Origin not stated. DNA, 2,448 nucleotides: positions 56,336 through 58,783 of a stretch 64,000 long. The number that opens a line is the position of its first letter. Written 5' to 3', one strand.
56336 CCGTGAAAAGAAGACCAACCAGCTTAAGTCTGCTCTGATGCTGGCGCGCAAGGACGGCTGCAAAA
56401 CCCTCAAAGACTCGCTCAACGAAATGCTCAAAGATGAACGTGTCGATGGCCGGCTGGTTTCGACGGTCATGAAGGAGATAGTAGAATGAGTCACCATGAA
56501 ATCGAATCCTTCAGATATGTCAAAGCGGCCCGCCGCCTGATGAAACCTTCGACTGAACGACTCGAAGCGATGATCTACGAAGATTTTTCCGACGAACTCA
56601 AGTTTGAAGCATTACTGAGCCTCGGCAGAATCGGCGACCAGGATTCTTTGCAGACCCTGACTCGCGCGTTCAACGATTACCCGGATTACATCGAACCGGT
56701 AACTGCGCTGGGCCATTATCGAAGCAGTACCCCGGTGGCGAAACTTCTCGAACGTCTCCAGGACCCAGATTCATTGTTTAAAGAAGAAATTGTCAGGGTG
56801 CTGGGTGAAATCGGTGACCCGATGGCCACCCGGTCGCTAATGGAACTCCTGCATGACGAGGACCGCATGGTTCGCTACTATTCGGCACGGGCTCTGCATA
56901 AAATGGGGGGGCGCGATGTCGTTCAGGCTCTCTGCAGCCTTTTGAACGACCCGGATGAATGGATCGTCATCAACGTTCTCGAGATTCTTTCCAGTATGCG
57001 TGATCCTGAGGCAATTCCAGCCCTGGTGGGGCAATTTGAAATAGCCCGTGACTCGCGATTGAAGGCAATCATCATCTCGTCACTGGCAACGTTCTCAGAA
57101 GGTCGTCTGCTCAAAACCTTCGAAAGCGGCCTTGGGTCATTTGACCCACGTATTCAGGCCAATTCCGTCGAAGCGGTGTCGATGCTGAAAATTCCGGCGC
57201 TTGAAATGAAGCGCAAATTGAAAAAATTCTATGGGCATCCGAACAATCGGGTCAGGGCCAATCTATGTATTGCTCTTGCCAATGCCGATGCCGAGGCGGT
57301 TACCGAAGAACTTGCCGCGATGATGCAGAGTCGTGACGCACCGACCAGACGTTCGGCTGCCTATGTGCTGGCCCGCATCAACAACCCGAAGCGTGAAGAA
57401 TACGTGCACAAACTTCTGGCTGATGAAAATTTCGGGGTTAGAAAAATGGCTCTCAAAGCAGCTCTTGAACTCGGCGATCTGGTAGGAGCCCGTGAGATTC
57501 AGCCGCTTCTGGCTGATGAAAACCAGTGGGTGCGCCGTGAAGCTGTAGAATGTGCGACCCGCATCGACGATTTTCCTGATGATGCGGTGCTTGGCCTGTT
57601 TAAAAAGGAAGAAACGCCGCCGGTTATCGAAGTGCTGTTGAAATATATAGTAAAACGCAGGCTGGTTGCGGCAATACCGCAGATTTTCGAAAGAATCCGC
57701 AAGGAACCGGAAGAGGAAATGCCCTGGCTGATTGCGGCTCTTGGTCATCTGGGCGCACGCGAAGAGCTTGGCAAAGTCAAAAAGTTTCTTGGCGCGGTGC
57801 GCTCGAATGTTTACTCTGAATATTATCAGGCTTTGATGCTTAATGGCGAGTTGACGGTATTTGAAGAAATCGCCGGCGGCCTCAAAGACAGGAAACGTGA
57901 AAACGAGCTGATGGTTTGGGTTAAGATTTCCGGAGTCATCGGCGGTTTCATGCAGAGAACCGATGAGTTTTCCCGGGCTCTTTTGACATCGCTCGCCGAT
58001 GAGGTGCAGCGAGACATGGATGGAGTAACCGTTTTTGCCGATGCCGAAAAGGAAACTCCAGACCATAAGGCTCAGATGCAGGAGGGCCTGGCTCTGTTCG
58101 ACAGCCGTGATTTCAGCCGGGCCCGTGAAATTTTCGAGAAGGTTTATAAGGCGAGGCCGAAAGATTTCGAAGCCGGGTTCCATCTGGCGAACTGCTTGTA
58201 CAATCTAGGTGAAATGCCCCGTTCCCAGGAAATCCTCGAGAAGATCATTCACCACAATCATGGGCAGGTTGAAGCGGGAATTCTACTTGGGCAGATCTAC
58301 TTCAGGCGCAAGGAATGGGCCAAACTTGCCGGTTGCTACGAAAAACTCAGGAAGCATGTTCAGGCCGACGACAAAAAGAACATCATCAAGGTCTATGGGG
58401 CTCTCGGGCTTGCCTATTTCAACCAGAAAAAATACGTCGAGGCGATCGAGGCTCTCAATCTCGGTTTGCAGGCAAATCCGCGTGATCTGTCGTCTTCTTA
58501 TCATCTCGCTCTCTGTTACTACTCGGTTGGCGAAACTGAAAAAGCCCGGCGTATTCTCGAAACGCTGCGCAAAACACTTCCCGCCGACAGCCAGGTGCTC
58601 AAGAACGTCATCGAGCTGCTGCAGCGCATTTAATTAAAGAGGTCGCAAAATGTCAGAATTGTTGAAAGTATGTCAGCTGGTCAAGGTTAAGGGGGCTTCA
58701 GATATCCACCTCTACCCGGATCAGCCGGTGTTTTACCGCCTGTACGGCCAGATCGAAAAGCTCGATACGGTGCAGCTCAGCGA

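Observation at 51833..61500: Undescribed-looking module: duplicated [HEAT-TPR + two PilT-family ATPases] unit with the second ATPase pair catalytically degenerate, followed by GspG-like pseudopilins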

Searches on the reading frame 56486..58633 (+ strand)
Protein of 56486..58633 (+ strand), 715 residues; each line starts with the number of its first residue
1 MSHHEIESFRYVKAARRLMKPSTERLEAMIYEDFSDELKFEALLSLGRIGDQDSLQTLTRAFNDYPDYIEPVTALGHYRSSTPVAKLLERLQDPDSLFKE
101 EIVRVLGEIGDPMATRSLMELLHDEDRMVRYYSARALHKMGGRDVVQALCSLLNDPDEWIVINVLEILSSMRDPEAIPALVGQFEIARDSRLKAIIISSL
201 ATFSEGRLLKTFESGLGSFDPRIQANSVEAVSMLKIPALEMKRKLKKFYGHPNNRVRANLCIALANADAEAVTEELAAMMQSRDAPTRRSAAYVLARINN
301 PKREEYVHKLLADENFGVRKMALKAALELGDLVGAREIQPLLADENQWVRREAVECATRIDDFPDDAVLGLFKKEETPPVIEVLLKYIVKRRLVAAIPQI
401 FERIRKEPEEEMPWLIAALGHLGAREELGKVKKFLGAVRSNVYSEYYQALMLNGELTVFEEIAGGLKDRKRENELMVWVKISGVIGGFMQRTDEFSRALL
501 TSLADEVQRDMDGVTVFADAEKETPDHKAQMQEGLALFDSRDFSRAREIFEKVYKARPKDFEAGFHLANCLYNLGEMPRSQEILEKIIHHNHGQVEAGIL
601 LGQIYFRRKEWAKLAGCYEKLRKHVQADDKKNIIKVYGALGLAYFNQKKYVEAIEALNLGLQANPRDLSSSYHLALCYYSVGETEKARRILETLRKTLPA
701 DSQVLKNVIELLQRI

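Call 3: search_protein_families(library=pfam, proteins=[window:56486-58633:+], max_evalue=0.01)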
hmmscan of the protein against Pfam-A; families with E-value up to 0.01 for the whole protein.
window:56486-58633:+ (715 aa): 32 families (the best 25 are shown)
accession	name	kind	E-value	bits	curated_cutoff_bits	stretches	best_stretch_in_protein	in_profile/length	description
PF13646.12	HEAT_2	-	9.4e-49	164.1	27.7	7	117-201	3-88/88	HEAT repeats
PF14559.12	TPR_19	-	3.5e-21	75.7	25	2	537-601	1-65/68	Tetratricopeptide repeat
PF03130.22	HEAT_PBS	-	4.7e-19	67.1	20.9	1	129-155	1-27/27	PBS lyase HEAT-like repeat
PF12895.13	ANAPC3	-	2.5e-15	56.9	27.2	3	639-692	28-80/82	Anaphase-promoting complex, cyclosome, subunit 3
PF07719.23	TPR_2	-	1.3e-14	53.5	27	1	635-667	2-34/34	Tetratricopeptide repeat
PF02985.28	HEAT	-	1.9e-14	52.8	23.5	0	118-140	5-27/31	HEAT repeat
PF13174.12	TPR_6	-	2.9e-12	46.8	26.3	0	671-697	3-29/33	Tetratricopeptide repeat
PF13428.12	TPR_14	-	3.6e-11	43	23.5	0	529-569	3-43/44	Tetratricopeptide repeat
PF00515.34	TPR_1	-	7.4e-11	41.8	27.8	1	635-667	2-34/34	Tetratricopeptide repeat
PF13432.12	TPR_16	-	1.2e-10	42.1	32.7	1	532-579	2-49/65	Tetratricopeptide repeat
PF13424.12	TPR_12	-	2.3e-10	40.9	30.1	1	601-661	9-72/77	Tetratricopeptide repeat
PF23914.1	TPR_CcmH_CycH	-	9e-10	39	42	1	538-631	61-157/158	Cytochrome c-type biogenesis protein H TPR domain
PF13181.12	TPR_8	-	1.8e-09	37.4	25.7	1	635-666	2-33/34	Tetratricopeptide repeat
PF13371.12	TPR_9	-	2.9e-08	34.1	35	1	642-703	3-64/73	Tetratricopeptide repeat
PF25060.1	ARM_TT21_2nd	-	3e-08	33.9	27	1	543-608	204-269/270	Tetratricopeptide repeat protein 21 second ARM domain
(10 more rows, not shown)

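Call 4: search_protein_families(library=ncbifam, proteins=[window:56486-58633:+], max_evalue=0.01)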
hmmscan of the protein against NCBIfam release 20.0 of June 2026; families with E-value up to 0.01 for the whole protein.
window:56486-58633:+ (715 aa): 27 families (the best 25 are shown)
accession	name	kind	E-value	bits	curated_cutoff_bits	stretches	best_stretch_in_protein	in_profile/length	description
NF045915.1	PhycobilmeDegNblB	equivalog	3.7e-19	69.1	300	1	24-160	69-208/214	phycobilisome degradation protein NblB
NF040959.1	MamA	equivalog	2e-16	60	200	1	542-691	52-196/204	magnetosome protein MamA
TIGR02917.1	PEP_TPR_lipo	equivalog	1.2e-13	49.9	312.2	2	526-633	124-231/899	XrtA/PEP-CTERM system TPR-repeat protein PrsT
NF058502.1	phyc_lyase_CpcE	equivalog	1.8e-12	47.3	330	0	130-185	59-114/260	C-phycocyanin alpha-cysteine-84 phycocyanobilin lyase subunit CpcE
TIGR02552.1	LcrH_SycD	equivalog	5.7e-12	45.5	104.8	1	639-702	57-120/136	SycD/LcrH family type III secretion system chaperone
TIGR02521.1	type_IV_pilW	equivalog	2.6e-11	43.5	154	1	614-707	9-104/234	type IV pilus biogenesis/stability protein PilW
NF047371.1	FlcA_CTERM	equivalog_domain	2.1e-10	39.7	300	1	538-608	166-238/646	periplasmic flagellar collar protein FlcA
NF010374.0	PRK13800.1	equivalog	1.5e-08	33.4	1196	1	84-361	595-867/898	fumarate reductase/succinate dehydrogenase flavoprotein subunit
TIGR02270.1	TIGR02270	subfamily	5.2e-08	32.3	206.8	2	72-184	138-249/410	TIGR02270 family protein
TIGR02795.1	tol_pal_ybgF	equivalog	1.2e-07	32.4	90.1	0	640-703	45-111/119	tol-pal system protein YbgF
NF008756.0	PRK11788.1-4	equivalog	3.6e-07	29.5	474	1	565-713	111-256/389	lipopolysaccharide assembly protein LapB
NF008757.0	PRK11788.1-5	equivalog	3.8e-07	29.6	363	1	558-713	104-256/388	lipopolysaccharide assembly protein LapB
NF008753.0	PRK11788.1-1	equivalog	5.8e-06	25.7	395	1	575-714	121-257/389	lipopolysaccharide assembly protein LapB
NF033920.0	C39_PA2778_fam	equivalog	6.1e-06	25.8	150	0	506-588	168-251/255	PA2778 family cysteine peptidase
NF045662.1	DVU0298_fam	equivalog_domain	1.7e-05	24.5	75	0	269-315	143-189/213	DVU0298 family protein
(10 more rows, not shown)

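Call 27: find_homologous_proteins(query=window:56486-58633:+, max_evalue=0.00001)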
Query window:56486-58633:+ (715 aa): 632 proteins with E <= 0.00001 among 8000 candidates; the best 120 are listed.
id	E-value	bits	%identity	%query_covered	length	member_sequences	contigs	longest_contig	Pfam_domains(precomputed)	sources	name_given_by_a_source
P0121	0.0e+0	1587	100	100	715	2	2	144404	PF12717.14,PF25063.1,PF13431.13,PF23914.2,PF25060.1,PF02985.29,PF11838.15,PF13428.13,PF01602.27,PF14559.13,PF13371.13,PF00515.35,PF03130.23,PF12895.14,PF13424.13,PF13432.13,PF13513.13,PF13181.13,PF13646.13,PF07719.24,PF13174.13,PF20308.5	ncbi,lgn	-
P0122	0.0e+0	1385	86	100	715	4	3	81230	PF12717.14,PF25063.1,PF13431.13,PF23914.2,PF25060.1,PF25062.2,PF02985.29,PF13428.13,PF01602.27,PF14559.13,PF13371.13,PF00515.35,PF03130.23,PF12895.14,PF13424.13,PF13432.13,PF13513.13,PF13181.13,PF13646.13,PF14561.13,PF07719.24,PF13174.13,PF20308.5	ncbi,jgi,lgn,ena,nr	ncbi:MAG TPA: HEAT repeat domain-containing protein [Candidatus Rifleibacterium sp.]|nr:HEAT repeat 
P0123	0.0e+0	1349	85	100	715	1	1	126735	PF12717.14,PF13431.13,PF23914.2,PF25060.1,PF13414.13,PF02985.29,PF13428.13,PF01602.27,PF14559.13,PF13371.13,PF00515.35,PF03130.23,PF12895.14,PF13424.13,PF21033.5,PF13432.13,PF13181.13,PF13646.13,PF07719.24,PF13174.13,PF20308.5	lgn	-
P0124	0.0e+0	1323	82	100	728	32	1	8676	PF12717.14,PF14853.13,PF23914.2,PF25060.1,PF02985.29,PF11838.15,PF13428.13,PF14559.13,PF13371.13,PF00515.35,PF03130.23,PF12895.14,PF13424.13,PF13432.13,PF13513.13,PF13181.13,PF13646.13,PF07719.24,PF13174.13,PF20308.5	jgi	-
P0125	0.0e+0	1318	83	100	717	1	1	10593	PF25060.1,PF11838.15,PF13374.13,PF24575.2,PF00515.35,PF13424.13,PF13646.13,PF07719.24,PF13174.13,PF20308.5,PF12717.14,PF14853.13,PF23914.2,PF25062.2,PF02985.29,PF13428.13,PF01602.27,PF14559.13,PF13371.13,PF03130.23,PF12895.14,PF21033.5,PF13432.13,PF13181.13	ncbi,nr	ncbi:MAG: HEAT repeat domain-containing protein [Candidatus Riflebacteria bacterium]|nr:HEAT repeat 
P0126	0.0e+0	1269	79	99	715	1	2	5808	PF12717.14,PF14853.13,PF13431.13,PF23914.2,PF25060.1,PF25062.2,PF02985.29,PF13428.13,PF13374.13,PF14559.13,PF13371.13,PF00515.35,PF03130.23,PF12895.14,PF13424.13,PF13432.13,PF13181.13,PF13646.13,PF07719.24,PF13174.13,PF20308.5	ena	-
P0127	0.0e+0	1268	80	100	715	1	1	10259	PF12717.14,PF13431.13,PF23914.2,PF25060.1,PF02985.29,PF13428.13,PF01602.27,PF14559.13,PF13371.13,PF00515.35,PF03130.23,PF12895.14,PF13424.13,PF21033.5,PF13432.13,PF13181.13,PF13646.13,PF07719.24,PF13174.13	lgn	-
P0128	0.0e+0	1256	80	99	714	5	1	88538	PF10602.16,PF25060.1,PF21545.4,PF13374.13,PF24575.2,PF00515.35,PF13424.13,PF13513.13,PF13646.13,PF07719.24,PF13174.13,PF20308.5,PF12717.14,PF14853.13,PF13431.13,PF23914.2,PF25062.2,PF02985.29,PF13428.13,PF14559.13,PF13371.13,PF03130.23,PF12895.14,PF21033.5,PF13432.13,PF13181.13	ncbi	-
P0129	0.0e+0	1183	74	99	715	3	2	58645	PF12717.14,PF13431.13,PF23914.2,PF25060.1,PF13414.13,PF02985.29,PF11838.15,PF13428.13,PF01602.27,PF13374.13,PF14559.13,PF13371.13,PF00515.35,PF03130.23,PF12895.14,PF13424.13,PF13432.13,PF13513.13,PF13181.13,PF13646.13,PF07719.24,PF13174.13,PF20308.5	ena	-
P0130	0.0e+0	1153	73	100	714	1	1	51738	PF12717.14,PF23914.2,PF25060.1,PF25062.2,PF02985.29,PF13428.13,PF01602.27,PF14559.13,PF00515.35,PF03130.23,PF12895.14,PF13424.13,PF13432.13,PF13513.13,PF13181.13,PF13646.13,PF14561.13,PF07719.24,PF13174.13,PF20308.5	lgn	-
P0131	0.0e+0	1151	73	100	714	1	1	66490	PF12717.14,PF23914.2,PF25062.2,PF02985.29,PF13428.13,PF01602.27,PF14559.13,PF00515.35,PF03130.23,PF12895.14,PF13424.13,PF13432.13,PF13513.13,PF13181.13,PF13646.13,PF14561.13,PF07719.24,PF13174.13,PF20308.5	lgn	-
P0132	0.0e+0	1129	71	100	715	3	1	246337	PF12717.14,PF10602.16,PF25063.1,PF13431.13,PF23914.2,PF25060.1,PF13414.13,PF02985.29,PF13428.13,PF14559.13,PF13371.13,PF00515.35,PF03130.23,PF12895.14,PF13424.13,PF21033.5,PF13432.13,PF13181.13,PF13646.13,PF14561.13,PF07719.24,PF13174.13,PF20308.5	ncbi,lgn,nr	ncbi:MAG: hypothetical protein GQF41_1946 [Candidatus Rifleibacterium amylolyticum]|nr:MAG: hypothet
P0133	0.0e+0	1128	72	100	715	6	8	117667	PF12717.14,PF23914.2,PF25060.1,PF13414.13,PF02985.29,PF13428.13,PF14559.13,PF13371.13,PF00515.35,PF03130.23,PF12895.14,PF13424.13,PF13432.13,PF13181.13,PF13646.13,PF14561.13,PF07719.24,PF13174.13,PF20308.5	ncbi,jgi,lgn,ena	-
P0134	0.0e+0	1122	72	100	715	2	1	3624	PF12717.14,PF23914.2,PF25060.1,PF13414.13,PF02985.29,PF21545.4,PF13428.13,PF14559.13,PF24575.2,PF13371.13,PF00515.35,PF03130.23,PF12895.14,PF13424.13,PF13432.13,PF13513.13,PF13181.13,PF13646.13,PF14561.13,PF07719.24,PF13174.13,PF20308.5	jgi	jgi:HEAT repeat protein/Tfp pilus assembly protein PilF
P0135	0.0e+0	1117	71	100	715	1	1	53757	PF25060.1,PF13414.13,PF21545.4,PF24575.2,PF00515.35,PF13424.13,PF13513.13,PF13646.13,PF14561.13,PF07719.24,PF13174.13,PF20308.5,PF12717.14,PF14853.13,PF13431.13,PF23914.2,PF25058.2,PF02985.29,PF13428.13,PF01602.27,PF14559.13,PF13371.13,PF03130.23,PF12895.14,PF13432.13,PF13181.13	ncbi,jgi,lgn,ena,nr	ncbi:MAG: hypothetical protein CVV42_12225 [Candidatus Riflebacteria bacterium HGW-Riflebacteria-2]|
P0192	1.3e-214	733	50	100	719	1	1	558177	PF12717.14,PF13431.13,PF23914.2,PF25062.2,PF00514.30,PF13414.13,PF02985.29,PF13176.13,PF13428.13,PF01602.27,PF13374.13,PF14559.13,PF24575.2,PF00515.35,PF03130.23,PF12895.14,PF13424.13,PF21033.5,PF13432.13,PF13181.13,PF13646.13,PF07719.24,PF13174.13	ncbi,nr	ncbi:MAG: HEAT repeat domain-containing protein [Candidatus Riflebacteria bacterium]|nr:HEAT repeat 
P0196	1.1e-207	710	49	99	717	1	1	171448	PF13414.13,PF13374.13,PF24575.2,PF00515.35,PF13424.13,PF13513.13,PF13646.13,PF07719.24,PF13174.13,PF12717.14,PF14853.13,PF13431.13,PF23914.2,PF00514.30,PF02985.29,PF13176.13,PF13428.13,PF01602.27,PF14559.13,PF13371.13,PF03130.23,PF12895.14,PF21033.5,PF13432.13,PF13181.13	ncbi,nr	ncbi:MAG: HEAT repeat domain-containing protein [Candidatus Riflebacteria bacterium]|nr:HEAT repeat 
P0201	3.2e-151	523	38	99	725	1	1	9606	PF10602.16,PF14853.13,PF25060.1,PF25062.2,PF02985.29,PF21545.4,PF23558.2,PF17004.12,PF13428.13,PF14559.13,PF00515.35,PF03130.23,PF12895.14,PF13424.13,PF13432.13,PF13513.13,PF13646.13,PF07719.24,PF13174.13,PF20308.5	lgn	-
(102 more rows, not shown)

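Call 28: find_encoding_contigs(protein=P0192, flank=8000, max_places=2)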
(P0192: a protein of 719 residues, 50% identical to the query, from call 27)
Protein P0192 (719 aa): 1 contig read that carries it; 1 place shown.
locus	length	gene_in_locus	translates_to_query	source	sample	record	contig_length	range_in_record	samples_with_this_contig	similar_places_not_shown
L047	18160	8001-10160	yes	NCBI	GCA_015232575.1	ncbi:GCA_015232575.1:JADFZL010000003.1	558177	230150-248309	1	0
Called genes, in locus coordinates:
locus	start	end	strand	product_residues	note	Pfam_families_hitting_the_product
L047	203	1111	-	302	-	-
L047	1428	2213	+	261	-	PF00849:PseudoU_synth_2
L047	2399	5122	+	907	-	PF13428:TPR_14 (faint), PF00515:TPR_1 (faint), PF07719:TPR_2 (faint), PF13181:TPR_8 (faint), PF13374:TPR_10 (faint), PF17874:TPR_MalT (faint), PF13424:TPR_12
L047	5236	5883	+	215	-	PF00027:cNMP_binding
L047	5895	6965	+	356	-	PF00437:T2SSE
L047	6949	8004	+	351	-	PF00437:T2SSE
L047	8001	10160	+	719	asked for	PF13646:HEAT_2, PF13646:HEAT_2, PF25062:ARM_TT21_N (weak), PF13424:TPR_12 (weak), PF12895:ANAPC3 (weak), PF00515:TPR_1, PF07719:TPR_2, PF13414:TPR_11, +16 more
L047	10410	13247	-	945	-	PF00672:HAMP (weak), PF07228:SpoIIE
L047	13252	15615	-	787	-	PF13646:HEAT_2 (faint)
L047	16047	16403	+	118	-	PF01740:STAS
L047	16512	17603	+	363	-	-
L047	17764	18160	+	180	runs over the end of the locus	PF04542:Sigma70_r2, PF08281:Sigma70_r4_2, PF04545:Sigma70_r4 (weak)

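Call 29: find_encoding_contigs(protein=P0196, flank=8000, max_places=2)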
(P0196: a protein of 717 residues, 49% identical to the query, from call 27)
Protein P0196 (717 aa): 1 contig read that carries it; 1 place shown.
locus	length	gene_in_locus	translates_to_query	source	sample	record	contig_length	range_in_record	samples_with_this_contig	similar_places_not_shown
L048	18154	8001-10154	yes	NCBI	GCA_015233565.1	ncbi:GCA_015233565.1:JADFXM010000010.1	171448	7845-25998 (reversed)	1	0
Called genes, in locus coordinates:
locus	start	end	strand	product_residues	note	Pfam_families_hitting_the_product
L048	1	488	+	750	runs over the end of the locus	PF17152:CHASE8 (weak), PF00672:HAMP, PF00989:PAS (weak), PF08448:PAS_4, PF13426:PAS_9, PF00512:HisKA (weak), PF02518:HATPase_c, PF00072:Response_reg, +1 more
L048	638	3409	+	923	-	PF12895:ANAPC3 (faint), PF07719:TPR_2 (faint), PF13174:TPR_6 (faint), PF13371:TPR_9 (faint), PF13424:TPR_12 (faint), PF13428:TPR_14 (faint), PF00515:TPR_1 (weak), PF13181:TPR_8 (weak), +5 more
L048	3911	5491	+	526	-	PF01293:PEPCK_ATP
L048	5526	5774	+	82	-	-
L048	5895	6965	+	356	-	PF00437:T2SSE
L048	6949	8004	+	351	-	PF00437:T2SSE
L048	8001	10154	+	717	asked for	PF13646:HEAT_2, PF13646:HEAT_2, PF13646:HEAT_2 (weak), PF13424:TPR_12, PF12895:ANAPC3, PF00515:TPR_1, PF07719:TPR_2, PF14559:TPR_19, +20 more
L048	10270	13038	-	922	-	PF00041:fn3 (faint), PF16655:PhoD_N (faint), PF16656:Pur_ac_phosph_N (weak), PF25059:FN3_DSCAM-DSCAML_C (faint), PF13620:CarboxypepD_reg, PF13715:CarbopepD_reg_2, PF17802:SpaA (faint)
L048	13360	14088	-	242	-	-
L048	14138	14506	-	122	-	PF00892:EamA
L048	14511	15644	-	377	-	PF04339:FemAB_like, PF13480:Acetyltransf_6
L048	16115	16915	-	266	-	PF01738:DLH (faint), PF00561:Abhydrolase_1, PF12146:Hydrolase_4, PF12697:Abhydrolase_6, PF00326:Peptidase_S9 (faint)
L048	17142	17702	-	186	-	PF00892:EamA (weak)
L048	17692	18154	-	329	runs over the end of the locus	PF00491:Arginase (faint)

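Call 30: find_encoding_contigs(protein=P0201, flank=8000, max_places=2)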
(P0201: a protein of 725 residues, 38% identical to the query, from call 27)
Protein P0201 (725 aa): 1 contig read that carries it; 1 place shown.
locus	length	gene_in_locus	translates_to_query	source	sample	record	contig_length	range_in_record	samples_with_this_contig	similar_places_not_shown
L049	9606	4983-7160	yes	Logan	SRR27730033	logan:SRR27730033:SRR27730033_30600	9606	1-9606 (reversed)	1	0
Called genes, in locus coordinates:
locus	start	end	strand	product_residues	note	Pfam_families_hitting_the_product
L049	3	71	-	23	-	?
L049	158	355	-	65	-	-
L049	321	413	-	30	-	-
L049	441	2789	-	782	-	PF13646:HEAT_2, PF13646:HEAT_2, PF01602:Adaptin_N, PF13646:HEAT_2, PF12895:ANAPC3 (weak), PF13414:TPR_11 (weak), PF13424:TPR_12, PF13414:TPR_11 (weak), +25 more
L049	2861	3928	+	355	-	PF00437:T2SSE, PF13476:AAA_23 (weak)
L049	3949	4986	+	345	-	PF00437:T2SSE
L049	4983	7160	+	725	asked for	PF13646:HEAT_2, PF21545:T7SS_EccA1_N (weak), PF12895:ANAPC3, PF14559:TPR_19, PF25060:ARM_TT21_2nd, PF10602:RPN7, PF14853:Fis1_TPR_C (weak), PF12895:ANAPC3, +13 more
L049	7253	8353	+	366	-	PF00437:T2SSE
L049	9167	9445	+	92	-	-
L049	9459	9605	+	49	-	?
